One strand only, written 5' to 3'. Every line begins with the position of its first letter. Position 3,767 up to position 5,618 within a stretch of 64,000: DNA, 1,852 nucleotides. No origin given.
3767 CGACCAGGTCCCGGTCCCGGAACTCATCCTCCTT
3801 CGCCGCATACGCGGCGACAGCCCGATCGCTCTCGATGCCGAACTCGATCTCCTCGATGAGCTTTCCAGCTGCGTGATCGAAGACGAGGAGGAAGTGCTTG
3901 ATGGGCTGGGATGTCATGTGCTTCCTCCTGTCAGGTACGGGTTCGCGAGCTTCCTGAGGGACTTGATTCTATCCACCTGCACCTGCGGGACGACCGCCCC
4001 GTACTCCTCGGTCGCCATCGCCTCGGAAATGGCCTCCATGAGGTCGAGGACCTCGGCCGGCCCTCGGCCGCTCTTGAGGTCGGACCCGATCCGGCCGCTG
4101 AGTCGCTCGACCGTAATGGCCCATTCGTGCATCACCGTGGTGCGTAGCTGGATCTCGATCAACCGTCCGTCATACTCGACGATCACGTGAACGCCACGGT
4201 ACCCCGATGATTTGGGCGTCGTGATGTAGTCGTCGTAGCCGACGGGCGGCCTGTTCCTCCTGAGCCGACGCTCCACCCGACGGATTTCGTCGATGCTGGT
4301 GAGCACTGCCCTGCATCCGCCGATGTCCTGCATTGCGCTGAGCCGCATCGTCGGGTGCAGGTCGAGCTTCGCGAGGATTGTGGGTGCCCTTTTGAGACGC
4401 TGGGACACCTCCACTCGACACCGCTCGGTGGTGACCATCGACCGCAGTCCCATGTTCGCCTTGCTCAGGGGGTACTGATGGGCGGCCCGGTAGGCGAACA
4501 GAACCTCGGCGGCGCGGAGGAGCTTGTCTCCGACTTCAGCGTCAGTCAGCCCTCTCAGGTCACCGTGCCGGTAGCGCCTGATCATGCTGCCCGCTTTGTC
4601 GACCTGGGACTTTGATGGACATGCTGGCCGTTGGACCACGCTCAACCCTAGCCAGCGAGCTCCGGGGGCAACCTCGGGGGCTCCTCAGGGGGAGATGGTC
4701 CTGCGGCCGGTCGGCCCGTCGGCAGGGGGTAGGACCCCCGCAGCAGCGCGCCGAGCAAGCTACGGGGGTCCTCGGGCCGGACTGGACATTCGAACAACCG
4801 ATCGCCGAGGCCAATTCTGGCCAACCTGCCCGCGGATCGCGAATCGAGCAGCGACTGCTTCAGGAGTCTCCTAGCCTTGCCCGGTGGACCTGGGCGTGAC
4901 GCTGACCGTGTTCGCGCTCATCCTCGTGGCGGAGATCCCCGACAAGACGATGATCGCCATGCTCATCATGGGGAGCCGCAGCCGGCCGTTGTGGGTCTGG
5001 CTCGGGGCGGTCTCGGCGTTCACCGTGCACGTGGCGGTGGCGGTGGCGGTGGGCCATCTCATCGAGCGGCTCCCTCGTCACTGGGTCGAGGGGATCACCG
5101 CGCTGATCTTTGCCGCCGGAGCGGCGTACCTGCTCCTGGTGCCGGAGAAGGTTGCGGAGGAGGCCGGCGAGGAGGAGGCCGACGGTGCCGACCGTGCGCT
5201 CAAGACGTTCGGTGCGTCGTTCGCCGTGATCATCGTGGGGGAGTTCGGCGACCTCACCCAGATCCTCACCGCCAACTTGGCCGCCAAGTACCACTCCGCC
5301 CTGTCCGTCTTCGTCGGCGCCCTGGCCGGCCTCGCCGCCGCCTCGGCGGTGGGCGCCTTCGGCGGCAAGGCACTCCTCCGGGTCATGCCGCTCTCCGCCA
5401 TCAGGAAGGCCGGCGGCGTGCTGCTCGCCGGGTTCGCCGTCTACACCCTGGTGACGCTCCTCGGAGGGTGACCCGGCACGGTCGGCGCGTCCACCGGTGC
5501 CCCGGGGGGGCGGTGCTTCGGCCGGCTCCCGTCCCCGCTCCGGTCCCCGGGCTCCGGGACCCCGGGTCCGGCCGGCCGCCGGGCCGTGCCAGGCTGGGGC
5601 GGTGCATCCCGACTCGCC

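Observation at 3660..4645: Lower-GC islet with a single-domain RelA/SpoT (toxSAS-like) gene coupled to an 85-aa acidic ORF: candidate toxin-antitoxin or defence module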

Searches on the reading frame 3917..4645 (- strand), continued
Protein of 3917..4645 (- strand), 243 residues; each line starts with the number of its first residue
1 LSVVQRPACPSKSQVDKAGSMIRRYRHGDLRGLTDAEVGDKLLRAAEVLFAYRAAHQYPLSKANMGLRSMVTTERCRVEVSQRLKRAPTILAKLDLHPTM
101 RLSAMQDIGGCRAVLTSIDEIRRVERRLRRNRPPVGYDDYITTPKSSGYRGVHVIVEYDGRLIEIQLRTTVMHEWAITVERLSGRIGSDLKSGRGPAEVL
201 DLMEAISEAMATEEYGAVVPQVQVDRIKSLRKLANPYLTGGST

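Call 25: get_annotated_region(hit=H7, flank=1500)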
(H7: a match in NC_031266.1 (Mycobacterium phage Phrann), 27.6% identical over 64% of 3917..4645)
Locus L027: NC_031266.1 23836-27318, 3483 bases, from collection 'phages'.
description: Mycobacterium phage Phrann, complete genome.
organism: Mycobacterium phage Phrann (NCBI taxid 1821541)
taxonomy: Viruses; Duplodnaviria; Heunggongvirae; Uroviricota; Caudoviricetes; Nclasvirinae; Charlievirus; Charlievirus phrann
host: Mycobacterium smegmatis mc2 155; source: soil; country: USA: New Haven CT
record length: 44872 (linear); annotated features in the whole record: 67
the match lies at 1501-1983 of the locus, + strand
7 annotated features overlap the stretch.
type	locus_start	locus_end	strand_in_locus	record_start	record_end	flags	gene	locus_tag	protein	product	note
CDS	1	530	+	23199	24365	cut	26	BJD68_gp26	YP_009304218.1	endolysin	Lysin B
CDS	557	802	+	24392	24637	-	27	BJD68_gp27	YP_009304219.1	holin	Holin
CDS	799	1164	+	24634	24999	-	28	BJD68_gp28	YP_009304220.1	minor tail protein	-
CDS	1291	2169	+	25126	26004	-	29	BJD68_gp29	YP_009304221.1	hypothetical protein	-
CDS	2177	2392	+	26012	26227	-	30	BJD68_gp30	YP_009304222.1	hypothetical protein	-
CDS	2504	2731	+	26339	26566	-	31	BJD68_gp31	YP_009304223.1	hypothetical protein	-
CDS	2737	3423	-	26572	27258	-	32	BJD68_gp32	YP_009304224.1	hypothetical protein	-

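Call 44: search_dna_similar(query=window:3917-4645:-, collection=plasmids, mode=protein, max_rows=25)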
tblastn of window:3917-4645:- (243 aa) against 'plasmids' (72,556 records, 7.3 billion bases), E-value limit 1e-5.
Records with a match: 107; places in all: 107; records where one place covers at least 80% of the query: 21.
Best place of each record, by identity: <60% 107.
By first word of the organism name: Escherichia 67; Ralstonia 7; Aliarcobacter 4; Salmonella 4; Klebsiella 3; Sinorhizobium 3; Nostoc 2; Proteus 2; Acinetobacter 2; Arcobacter 2; and 11 more.
By predicted mobility (MOB-suite, as given by PLSDB): non-mobilizable 77; mobilizable 23; conjugative 7.
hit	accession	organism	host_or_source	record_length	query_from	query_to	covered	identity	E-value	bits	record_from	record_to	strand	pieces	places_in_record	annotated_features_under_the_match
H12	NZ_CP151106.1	Nostoc sp. UHCC 0302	isolated culture,lake sediment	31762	26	235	86%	36.5%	6e-33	133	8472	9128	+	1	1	RelA/SpoT domain-containing protein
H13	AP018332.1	Nostoc commune HK-02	-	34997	11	235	93%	33.9%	7e-29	121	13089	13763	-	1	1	hypothetical protein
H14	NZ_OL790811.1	Proteus mirabilis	-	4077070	11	237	93%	31.1%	2e-18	91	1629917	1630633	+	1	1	none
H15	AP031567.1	Acinetobacter towneri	-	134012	7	232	93%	31.1%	9e-20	95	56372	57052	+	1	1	RelA/SpoT domain-containing protein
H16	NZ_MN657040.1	Psychrobacter sp.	-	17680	9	219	87%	32.3%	4e-26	113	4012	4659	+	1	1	RelA/SpoT domain-containing protein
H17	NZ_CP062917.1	Raoultella terrigena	Sus scrofa domesticus,swab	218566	11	215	84%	32.3%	3e-26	113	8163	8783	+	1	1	RelA/SpoT domain-containing protein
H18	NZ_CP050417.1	Acinetobacter baumannii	Homo sapiens,Pus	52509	33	222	78%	34.6%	9e-27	115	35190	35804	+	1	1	RelA/SpoT domain-containing protein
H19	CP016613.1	Ralstonia solanacearum FJAT-91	healthy tomato plant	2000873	11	229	90%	29.7%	1e-20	97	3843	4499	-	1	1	none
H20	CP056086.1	Ralstonia solanacearum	cell clture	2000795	11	229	90%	29.7%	2e-20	97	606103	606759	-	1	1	none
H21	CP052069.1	Ralstonia solanacearum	tomato,cell culture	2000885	11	229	90%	29.7%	2e-20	97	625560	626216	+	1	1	none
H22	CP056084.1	Ralstonia solanacearum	cell clture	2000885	11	229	90%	29.7%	2e-20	97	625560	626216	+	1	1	none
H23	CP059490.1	Ralstonia solanacearum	Casuarina equisetifolia,plant ...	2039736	11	229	90%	29.7%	2e-20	97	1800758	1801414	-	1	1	none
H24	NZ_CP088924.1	Rhodanobacter thiooxydans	soil,well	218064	11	211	83%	32.3%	7e-18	89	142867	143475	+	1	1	RelA/SpoT domain-containing protein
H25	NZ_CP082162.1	Bradyrhizobium sp. 195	Acmispon strigosus,cell culture,root ...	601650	13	233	85%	31.2%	3e-13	100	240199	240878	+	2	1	hypothetical protein (x2)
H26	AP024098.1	Ralstonia solanacearum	-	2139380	11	228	90%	29.4%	5e-20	96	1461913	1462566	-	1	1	hypothetical protein (x2)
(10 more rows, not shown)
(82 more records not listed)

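Call 81: predict_structure(alignment_id=A3)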
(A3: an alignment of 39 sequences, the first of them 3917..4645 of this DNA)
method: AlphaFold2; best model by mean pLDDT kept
length: 243 residues; sequences in the alignment: 39
mean_pLDDT: 94.7   pTM: 0.87
mean pLDDT of the five models: 94.7, 94.5, 93.2, 92.9, 92.5
residues with pLDDT >= 90: 226; 70-90: 14; 50-70: 1; < 50: 2
segments of 3 or more residues with pLDDT < 50: none
pLDDT, mean of each block of 10 residues (from residue 1): 84 97 95 97 98 96 97 91 95 93 94 97 98 97 95 97 97 95 93 95 97 96 98 94 53
secondary structure, 60 per line:
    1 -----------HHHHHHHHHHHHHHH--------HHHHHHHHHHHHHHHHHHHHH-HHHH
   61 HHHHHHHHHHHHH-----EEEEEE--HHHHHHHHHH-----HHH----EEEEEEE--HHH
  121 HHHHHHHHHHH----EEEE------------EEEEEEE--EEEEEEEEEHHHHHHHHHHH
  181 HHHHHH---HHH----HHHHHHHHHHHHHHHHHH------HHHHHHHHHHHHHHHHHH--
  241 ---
elements in order: H12-26 H35-55 H57-73 E79-84 H87-96 E109-115 H118-131 E136-139 E152-158 E161-169 H170-186 H197-214 H221-238

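Call 83: fold_search(model_id=the predicted structure, library=pdb)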
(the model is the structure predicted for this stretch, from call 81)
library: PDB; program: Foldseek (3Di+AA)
matches with E <= 10: 398; with E <= 0.001: 65
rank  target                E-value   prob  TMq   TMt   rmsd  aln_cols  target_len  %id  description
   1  7ztb_B                4.0e-13  1.00  0.75  0.55   3.4       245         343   27  Structure of the Salmonella tRNA pyrophosphokinase CapRel (released 2022-11-23)
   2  7ztb_A                9.5e-13  1.00  0.74  0.54   3.4       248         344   28  Structure of the Salmonella tRNA pyrophosphokinase CapRel (released 2022-11-23)
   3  9erv_A                9.5e-13  1.00  0.73  0.53   3.8       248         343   27  Structure of Salmonella CapRel bound to Bas11 Gp54 (released 2024-11-06)
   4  6ewz_A                9.6e-09  1.00  0.45  0.52   8.2       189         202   23  Crystal structure of RelP (SAS2) from Staphylococcus aureus bound to AMPCPP and GTP in the pre-catalytic state (released 2018-01-24)
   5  6fgk_D                1.1e-08  1.00  0.57  0.74   3.8       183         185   21  Crystal structure of the small alarmone synthethase 2 from Bacillus subtilis (released 2018-02-07)
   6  6fgx_B                1.6e-08  1.00  0.40  0.50   8.0       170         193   25  Crystal structure of the small alarmone synthethase 2 from Staphylococcus aureus bound to AMPCPP (released 2018-02-07)
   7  6ex0_B                3.0e-08  1.00  0.50  0.61   7.6       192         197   20  Crystal structure of RelP (SAS2) from Staphylococcus aureus bound to pppGpp in the post-catalytic state (released 2018-01-24)
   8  6fgk_A                3.1e-08  1.00  0.55  0.72   3.8       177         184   22  Crystal structure of the small alarmone synthethase 2 from Bacillus subtilis (released 2018-02-07)
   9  6fgx_A                3.9e-08  1.00  0.41  0.50   7.8       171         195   24  Crystal structure of the small alarmone synthethase 2 from Staphylococcus aureus bound to AMPCPP (released 2018-02-07)
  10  6fgk_B                4.1e-08  1.00  0.56  0.72   3.7       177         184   21  Crystal structure of the small alarmone synthethase 2 from Bacillus subtilis (released 2018-02-07)
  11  7oiw_B                5.1e-08  1.00  0.49  0.37   8.7       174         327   20  Structure of S. aureus Rel catalytic domains in complex with pppGpp (released 2022-06-01)
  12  6ewz_B                5.1e-08  1.00  0.46  0.55   8.6       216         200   21  Crystal structure of RelP (SAS2) from Staphylococcus aureus bound to AMPCPP and GTP in the pre-catalytic state (released 2018-01-24)
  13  7oiw_A                5.7e-08  1.00  0.49  0.37  10.1       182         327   20  Structure of S. aureus Rel catalytic domains in complex with pppGpp (released 2022-06-01)
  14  6ex0_A                6.0e-08  1.00  0.46  0.56   8.2       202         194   20  Crystal structure of RelP (SAS2) from Staphylococcus aureus bound to pppGpp in the post-catalytic state (released 2018-01-24)
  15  6fgj_B                7.1e-08  1.00  0.43  0.51   8.5       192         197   22  Crystal structure of the small alarmone synthethase 2 from Staphylococcus aureus (released 2018-02-07)
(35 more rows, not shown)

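Call 84: find_related_loci(query=A3, collection=viral_contigs, flank=6000)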
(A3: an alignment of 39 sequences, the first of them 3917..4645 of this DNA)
Query A3 (243 aa) in viral_contigs; peptide patterns used: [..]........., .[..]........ (x = any residue, [..] = any of these).
35 stretches matched a pattern; 10 encode a relative of the query (tblastn E <= 1e-3); 10 distinct loci.
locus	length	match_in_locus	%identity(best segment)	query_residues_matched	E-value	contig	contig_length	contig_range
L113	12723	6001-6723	54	3-241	7e-75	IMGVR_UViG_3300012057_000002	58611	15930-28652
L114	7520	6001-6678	56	11-241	1e-69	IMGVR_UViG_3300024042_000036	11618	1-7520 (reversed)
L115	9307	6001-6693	50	8-241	2e-64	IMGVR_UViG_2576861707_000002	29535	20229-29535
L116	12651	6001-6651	41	10-233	8e-47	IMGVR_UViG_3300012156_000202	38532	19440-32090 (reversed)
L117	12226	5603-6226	45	11-216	5e-46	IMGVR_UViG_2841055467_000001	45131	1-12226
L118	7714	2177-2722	39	10-191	4e-36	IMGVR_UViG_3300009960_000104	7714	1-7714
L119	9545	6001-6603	39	11-214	5e-34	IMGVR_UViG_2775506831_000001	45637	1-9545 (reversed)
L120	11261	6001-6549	40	9-191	1e-33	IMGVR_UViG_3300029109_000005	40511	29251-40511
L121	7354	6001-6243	33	148-218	2e-5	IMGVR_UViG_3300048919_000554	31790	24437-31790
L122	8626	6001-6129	37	139-190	1e-4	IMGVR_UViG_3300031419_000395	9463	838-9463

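Call 87: search_protein_families(library=phrogs, proteins=[L113:3119-4750:-, L113:4815-5828:-, L113:2263-3165:-, L113:8183-9280:-, L113:1718-2260:-, L113:9299-9733:-, L113:9745-10161:-, L113:10997-11722:-, L113:7422-7793:-], max_evalue=0.001)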
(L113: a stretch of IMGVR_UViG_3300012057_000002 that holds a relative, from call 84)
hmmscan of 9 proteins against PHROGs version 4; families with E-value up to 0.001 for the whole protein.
L113:3119-4750:- (544 aa): 4 families
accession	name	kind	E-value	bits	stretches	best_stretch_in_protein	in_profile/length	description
phrog_19622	-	other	4.5e-198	659.9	1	60-543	40-523/524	esterase/lipase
phrog_6102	-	moron, auxiliary metabolic gene and host takeover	6.6e-21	75.5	1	57-250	11-212/442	lipase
phrog_35351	-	unknown function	3.8e-09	37.7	1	11-46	1-36/81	-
phrog_13362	-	unknown function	3.6e-07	29.7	1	100-187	522-612/820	-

L113:4815-5828:- (338 aa): 1 family
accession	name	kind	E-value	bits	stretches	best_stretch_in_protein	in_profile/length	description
phrog_792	-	tail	2.1e-72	245.3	1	112-337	4-229/350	major tail protein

L113:2263-3165:- (301 aa): 1 family
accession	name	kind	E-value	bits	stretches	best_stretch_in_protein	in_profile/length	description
phrog_783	-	connector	6.8e-83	278.9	1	51-299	1-253/254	head-tail adaptor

L113:8183-9280:- (366 aa): 2 families
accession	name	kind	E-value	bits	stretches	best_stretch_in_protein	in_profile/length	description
phrog_32032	-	unknown function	8e-08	32.9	1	19-347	24-347/363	-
phrog_7114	-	tail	0.00053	20.2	1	20-267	25-238/421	minor tail protein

L113:1718-2260:- (181 aa): 1 family
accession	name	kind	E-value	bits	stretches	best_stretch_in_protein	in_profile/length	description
phrog_810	-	unknown function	8.7e-17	62.6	1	19-153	29-179/180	-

L113:9299-9733:- (145 aa): 1 family
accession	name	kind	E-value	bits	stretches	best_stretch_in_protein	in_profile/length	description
phrog_644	-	unknown function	3.2e-41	142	1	1-143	1-143/174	-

L113:9745-10161:- (139 aa): 1 family
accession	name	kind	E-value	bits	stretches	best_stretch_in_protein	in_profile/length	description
phrog_1718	-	tail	3.9e-15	56.7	1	18-137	14-135/559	tail protein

L113:10997-11722:- (242 aa): 4 families
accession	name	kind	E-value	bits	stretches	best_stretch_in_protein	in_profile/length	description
phrog_6587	-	connector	3.7e-07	32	1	169-234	55-107/118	head-tail connector protein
phrog_14463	-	unknown function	4e-07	31.4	1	120-208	1-88/147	-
phrog_30632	-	unknown function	4.8e-07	31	1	122-172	15-65/117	-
phrog_901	-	unknown function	5.1e-05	24.6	1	181-239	56-111/119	-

L113:7422-7793:- (124 aa): 0 families

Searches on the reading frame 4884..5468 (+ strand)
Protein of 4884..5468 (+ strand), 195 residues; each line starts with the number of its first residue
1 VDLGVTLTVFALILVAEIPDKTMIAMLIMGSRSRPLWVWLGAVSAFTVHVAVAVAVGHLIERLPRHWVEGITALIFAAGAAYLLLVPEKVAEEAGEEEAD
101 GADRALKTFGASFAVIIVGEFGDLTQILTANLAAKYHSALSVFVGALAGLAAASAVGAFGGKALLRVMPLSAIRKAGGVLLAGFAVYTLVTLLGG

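Call 45: find_related_loci(query=window:4884-5468:+, collection=metagenome_contigs, flank=6000)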
Query window:4884-5468:+ (195 aa) in metagenome_contigs; peptide patterns used: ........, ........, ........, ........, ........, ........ (x = any residue, [..] = any of these).
600 stretches matched a pattern (row limit reached: there are more); 213 encode a relative of the query (tblastn E <= 1e-3); the best 80 are kept; 80 distinct loci.
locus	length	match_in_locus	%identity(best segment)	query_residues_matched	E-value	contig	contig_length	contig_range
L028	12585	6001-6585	99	1-195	5e-120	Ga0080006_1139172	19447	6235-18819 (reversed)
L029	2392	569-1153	73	1-195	2e-90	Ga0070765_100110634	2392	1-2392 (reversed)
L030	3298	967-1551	71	1-195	3e-85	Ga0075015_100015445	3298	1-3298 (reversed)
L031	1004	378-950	71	5-195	2e-90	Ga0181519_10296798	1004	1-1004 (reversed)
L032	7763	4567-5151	68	1-195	6e-81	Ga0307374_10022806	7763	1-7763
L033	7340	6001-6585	68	1-195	4e-79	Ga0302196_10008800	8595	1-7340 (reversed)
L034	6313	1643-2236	65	1-195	9e-79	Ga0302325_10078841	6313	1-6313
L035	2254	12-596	70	1-195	1e-79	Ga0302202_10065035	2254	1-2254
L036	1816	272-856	68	1-195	2e-80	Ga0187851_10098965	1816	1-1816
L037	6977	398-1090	57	1-195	5e-76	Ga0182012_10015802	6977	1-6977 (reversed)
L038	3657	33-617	64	1-195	4e-76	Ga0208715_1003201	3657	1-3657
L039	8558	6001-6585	66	1-195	1e-75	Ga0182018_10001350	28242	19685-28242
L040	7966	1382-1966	66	1-195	1e-75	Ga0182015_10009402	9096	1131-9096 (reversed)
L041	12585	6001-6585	67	1-195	1e-75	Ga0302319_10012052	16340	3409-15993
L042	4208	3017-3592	70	1-192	3e-75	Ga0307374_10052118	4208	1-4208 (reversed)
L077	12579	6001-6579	75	3-195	5e-63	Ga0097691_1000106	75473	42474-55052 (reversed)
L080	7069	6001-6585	72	1-195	2e-62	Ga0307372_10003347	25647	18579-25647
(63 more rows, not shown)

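Call 66: search_protein_families(library=pfam, proteins=[L042:1759-2979:+, L077:5419-5895:-, L080:4993-5310:-], max_evalue=0.01)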
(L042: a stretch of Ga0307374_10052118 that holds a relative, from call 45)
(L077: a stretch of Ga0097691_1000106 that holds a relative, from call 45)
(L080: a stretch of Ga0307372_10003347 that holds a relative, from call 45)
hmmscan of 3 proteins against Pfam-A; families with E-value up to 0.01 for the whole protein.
L042:1759-2979:+ (407 aa): 2 families
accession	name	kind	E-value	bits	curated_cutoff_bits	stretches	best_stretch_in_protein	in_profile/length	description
PF01548.23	DEDD_Tnp_IS110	-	2.9e-35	121.8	29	1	4-160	1-155/155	Transposase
PF02371.22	Transposase_20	-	2.4e-14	53.9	21.3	1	270-354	2-86/87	Transposase IS116/IS110/IS902 family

L077:5419-5895:- (159 aa): 1 family
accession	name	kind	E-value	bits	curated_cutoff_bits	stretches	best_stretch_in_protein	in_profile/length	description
PF00582.32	Usp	-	1.3e-28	100.7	24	1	9-154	1-140/141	Universal stress protein family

L080:4993-5310:- (106 aa): 1 family
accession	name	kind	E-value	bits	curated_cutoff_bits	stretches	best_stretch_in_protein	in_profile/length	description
PF08734.17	GYD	-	7.5e-20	71.2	31.4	1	4-94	1-90/91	GYD domain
